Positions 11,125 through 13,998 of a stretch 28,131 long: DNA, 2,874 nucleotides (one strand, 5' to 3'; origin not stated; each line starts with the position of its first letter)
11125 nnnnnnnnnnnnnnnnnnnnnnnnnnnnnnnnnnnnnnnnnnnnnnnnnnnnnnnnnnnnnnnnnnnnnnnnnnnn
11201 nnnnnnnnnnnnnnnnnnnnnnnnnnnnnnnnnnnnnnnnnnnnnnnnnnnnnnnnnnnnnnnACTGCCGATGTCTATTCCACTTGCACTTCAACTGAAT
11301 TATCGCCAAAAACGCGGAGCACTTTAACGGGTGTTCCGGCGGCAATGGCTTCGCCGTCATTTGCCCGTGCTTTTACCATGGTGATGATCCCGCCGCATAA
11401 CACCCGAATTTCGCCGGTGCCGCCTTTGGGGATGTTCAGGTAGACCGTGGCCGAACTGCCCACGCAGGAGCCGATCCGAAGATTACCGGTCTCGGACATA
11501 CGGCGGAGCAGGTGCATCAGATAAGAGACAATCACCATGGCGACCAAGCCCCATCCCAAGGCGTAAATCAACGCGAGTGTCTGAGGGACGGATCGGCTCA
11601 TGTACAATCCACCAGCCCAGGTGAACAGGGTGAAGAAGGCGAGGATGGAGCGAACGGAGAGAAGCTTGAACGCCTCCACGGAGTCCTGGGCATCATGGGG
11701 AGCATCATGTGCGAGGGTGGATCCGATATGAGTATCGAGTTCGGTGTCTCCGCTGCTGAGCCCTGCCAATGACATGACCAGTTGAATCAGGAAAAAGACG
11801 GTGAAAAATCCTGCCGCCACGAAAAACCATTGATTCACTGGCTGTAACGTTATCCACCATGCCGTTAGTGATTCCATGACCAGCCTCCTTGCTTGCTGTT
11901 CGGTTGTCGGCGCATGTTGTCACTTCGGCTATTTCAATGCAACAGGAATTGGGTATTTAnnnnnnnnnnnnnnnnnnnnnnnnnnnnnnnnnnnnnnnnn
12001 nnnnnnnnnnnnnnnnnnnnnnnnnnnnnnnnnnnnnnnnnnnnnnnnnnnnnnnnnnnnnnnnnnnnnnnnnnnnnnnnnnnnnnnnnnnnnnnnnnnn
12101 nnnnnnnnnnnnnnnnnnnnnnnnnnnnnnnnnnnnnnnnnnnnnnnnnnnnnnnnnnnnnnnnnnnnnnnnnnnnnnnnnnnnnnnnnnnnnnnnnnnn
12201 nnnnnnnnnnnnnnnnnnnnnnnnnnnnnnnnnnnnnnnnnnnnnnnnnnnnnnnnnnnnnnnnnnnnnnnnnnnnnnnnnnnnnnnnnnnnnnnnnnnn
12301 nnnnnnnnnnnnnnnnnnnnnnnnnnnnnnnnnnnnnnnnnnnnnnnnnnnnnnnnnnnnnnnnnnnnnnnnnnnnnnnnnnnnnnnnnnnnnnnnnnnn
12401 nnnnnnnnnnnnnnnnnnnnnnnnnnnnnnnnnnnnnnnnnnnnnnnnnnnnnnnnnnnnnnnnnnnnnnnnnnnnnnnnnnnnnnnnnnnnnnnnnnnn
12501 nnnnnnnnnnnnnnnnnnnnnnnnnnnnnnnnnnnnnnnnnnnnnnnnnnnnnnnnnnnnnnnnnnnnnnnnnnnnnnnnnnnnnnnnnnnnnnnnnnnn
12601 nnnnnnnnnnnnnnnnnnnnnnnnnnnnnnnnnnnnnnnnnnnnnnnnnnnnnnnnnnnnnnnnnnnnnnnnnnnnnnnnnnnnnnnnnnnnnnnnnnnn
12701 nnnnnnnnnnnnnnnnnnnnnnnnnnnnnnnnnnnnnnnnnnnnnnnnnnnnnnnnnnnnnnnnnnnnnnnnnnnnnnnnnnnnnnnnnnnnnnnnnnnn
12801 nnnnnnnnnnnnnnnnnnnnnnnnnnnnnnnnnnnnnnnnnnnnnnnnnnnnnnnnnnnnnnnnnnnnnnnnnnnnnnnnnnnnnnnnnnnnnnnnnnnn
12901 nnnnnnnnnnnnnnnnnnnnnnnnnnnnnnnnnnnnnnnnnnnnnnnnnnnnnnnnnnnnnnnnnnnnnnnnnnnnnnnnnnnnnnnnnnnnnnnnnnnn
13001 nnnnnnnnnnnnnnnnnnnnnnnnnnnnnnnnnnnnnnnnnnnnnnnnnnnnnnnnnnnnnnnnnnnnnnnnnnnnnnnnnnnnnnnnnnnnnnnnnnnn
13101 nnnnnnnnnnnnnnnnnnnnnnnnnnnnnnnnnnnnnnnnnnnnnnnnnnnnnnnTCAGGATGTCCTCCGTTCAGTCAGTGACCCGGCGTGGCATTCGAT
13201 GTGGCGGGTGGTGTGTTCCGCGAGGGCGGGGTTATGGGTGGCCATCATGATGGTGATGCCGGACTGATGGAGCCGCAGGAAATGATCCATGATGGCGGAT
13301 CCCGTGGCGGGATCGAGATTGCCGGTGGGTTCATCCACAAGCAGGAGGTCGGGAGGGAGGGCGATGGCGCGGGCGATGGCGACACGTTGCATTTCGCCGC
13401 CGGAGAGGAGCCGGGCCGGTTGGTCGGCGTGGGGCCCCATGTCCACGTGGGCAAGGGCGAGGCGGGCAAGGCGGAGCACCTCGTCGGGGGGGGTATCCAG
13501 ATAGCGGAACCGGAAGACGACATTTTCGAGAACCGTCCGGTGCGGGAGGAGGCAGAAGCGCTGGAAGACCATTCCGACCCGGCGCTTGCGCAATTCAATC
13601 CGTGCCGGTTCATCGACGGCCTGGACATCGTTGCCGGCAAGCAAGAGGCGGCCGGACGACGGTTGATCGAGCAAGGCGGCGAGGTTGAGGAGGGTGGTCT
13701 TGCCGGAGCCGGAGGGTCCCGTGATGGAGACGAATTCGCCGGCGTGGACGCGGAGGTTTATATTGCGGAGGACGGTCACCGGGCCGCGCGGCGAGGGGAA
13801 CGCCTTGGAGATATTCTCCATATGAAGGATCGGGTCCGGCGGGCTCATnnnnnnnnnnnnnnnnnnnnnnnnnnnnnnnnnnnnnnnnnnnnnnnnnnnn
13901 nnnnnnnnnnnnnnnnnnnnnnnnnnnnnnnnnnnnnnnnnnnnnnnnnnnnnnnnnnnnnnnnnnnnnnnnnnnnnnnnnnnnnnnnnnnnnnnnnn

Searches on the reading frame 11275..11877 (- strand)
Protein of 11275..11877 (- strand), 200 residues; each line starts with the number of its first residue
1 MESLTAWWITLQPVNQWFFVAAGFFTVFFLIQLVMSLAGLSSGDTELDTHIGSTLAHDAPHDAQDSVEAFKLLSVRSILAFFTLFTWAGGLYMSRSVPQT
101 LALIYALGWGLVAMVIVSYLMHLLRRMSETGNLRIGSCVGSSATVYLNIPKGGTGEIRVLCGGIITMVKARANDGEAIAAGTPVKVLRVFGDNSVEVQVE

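Call 25: search_protein_families(library=pfam, proteins=[window:11275-11877:-], max_evalue=0.01)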
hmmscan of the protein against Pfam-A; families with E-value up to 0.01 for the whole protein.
window:11275-11877:- (200 aa): 1 family
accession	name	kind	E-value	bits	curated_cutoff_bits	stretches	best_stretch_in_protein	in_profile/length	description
PF01957.25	NfeD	-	0.0016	19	29.1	1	138-191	4-50/57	NfeD-like C-terminal, partner-binding domain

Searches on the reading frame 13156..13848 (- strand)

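Call 25: search_protein_families(library=pfam, proteins=[window:13156-13848:-], max_evalue=0.01)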
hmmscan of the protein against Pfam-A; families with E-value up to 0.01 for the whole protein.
window:13156-13848:- (230 aa): 7 families
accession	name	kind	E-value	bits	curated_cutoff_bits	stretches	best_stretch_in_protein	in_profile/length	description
PF00005.33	ABC_tran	-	1.2e-32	113.8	25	1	27-175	1-136/137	ABC transporter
PF13304.12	AAA_21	-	9.1e-12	46.1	27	2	153-209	242-302/304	AAA domain, putative AbiEii toxin, Type IV TA system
PF13191.12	AAA_16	-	9e-05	23.5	32.6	1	33-101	18-64/167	AAA ATPase domain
PF13555.12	AAA_29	-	0.00035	20.7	27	1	33-60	18-46/61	P-loop containing region of AAA domain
PF02492.25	cobW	-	0.00054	20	20.7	1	40-81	3-43/180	CobW/HypB/UreG, nucleotide-binding domain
PF13401.12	AAA_22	-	0.0015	19.3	27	1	38-83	6-33/130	AAA domain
PF25199.1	nSTAND_NTPase5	-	0.0095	16.2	34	0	36-58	40-62/145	Novel STAND NTPase 5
